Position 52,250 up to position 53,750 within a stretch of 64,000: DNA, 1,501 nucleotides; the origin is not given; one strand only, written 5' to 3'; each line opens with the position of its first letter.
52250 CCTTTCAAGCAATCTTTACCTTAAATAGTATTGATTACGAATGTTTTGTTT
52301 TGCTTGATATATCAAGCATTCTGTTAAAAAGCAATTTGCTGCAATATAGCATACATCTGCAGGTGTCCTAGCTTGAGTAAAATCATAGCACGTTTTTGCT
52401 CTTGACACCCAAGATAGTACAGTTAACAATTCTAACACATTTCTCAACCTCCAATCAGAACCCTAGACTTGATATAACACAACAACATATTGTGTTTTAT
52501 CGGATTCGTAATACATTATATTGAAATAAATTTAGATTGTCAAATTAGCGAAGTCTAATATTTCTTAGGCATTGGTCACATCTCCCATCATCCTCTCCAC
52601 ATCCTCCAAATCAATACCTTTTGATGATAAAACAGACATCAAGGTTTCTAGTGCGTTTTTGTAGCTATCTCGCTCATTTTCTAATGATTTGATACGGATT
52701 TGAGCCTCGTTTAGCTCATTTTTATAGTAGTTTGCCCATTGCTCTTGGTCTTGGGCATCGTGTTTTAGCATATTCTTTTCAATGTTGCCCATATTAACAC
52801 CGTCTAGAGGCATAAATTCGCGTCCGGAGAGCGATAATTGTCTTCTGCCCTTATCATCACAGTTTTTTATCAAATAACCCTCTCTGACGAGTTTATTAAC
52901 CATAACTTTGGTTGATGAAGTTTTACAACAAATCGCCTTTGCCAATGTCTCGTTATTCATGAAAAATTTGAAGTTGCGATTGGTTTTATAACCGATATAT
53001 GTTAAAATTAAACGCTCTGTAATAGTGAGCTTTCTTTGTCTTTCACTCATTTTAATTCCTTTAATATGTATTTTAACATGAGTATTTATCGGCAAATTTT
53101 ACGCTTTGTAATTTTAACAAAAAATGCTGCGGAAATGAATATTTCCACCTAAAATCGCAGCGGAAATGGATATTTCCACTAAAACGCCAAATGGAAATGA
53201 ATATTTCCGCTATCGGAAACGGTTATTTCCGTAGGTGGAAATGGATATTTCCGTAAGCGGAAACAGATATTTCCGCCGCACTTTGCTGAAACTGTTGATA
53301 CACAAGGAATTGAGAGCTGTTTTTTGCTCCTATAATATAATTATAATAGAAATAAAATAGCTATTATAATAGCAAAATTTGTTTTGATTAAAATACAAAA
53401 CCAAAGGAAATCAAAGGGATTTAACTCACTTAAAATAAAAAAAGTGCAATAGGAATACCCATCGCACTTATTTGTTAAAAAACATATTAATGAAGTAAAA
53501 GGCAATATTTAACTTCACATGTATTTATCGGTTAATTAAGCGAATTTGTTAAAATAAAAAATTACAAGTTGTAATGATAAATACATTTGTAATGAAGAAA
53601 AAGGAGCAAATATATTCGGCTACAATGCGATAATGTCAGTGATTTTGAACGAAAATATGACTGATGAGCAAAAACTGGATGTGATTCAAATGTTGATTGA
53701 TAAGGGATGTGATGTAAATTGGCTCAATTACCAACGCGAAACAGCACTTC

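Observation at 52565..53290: Six regularly phased 16-bp palindromic iterons upstream of a winged-helix protein, a possible fossil replication origin or autoregulated operator inside the island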

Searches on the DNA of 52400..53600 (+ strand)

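Call 6: search_dna_similar(query=window:52400-53600:+, collection=plasmids, mode=distant, max_rows=25)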
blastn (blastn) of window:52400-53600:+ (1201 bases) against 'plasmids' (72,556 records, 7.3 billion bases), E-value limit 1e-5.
No match.

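Call 7: search_dna_similar(query=window:52400-53600:+, collection=phages, mode=distant, max_rows=15)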
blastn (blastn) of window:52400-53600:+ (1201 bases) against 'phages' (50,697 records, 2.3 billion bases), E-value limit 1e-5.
No match.
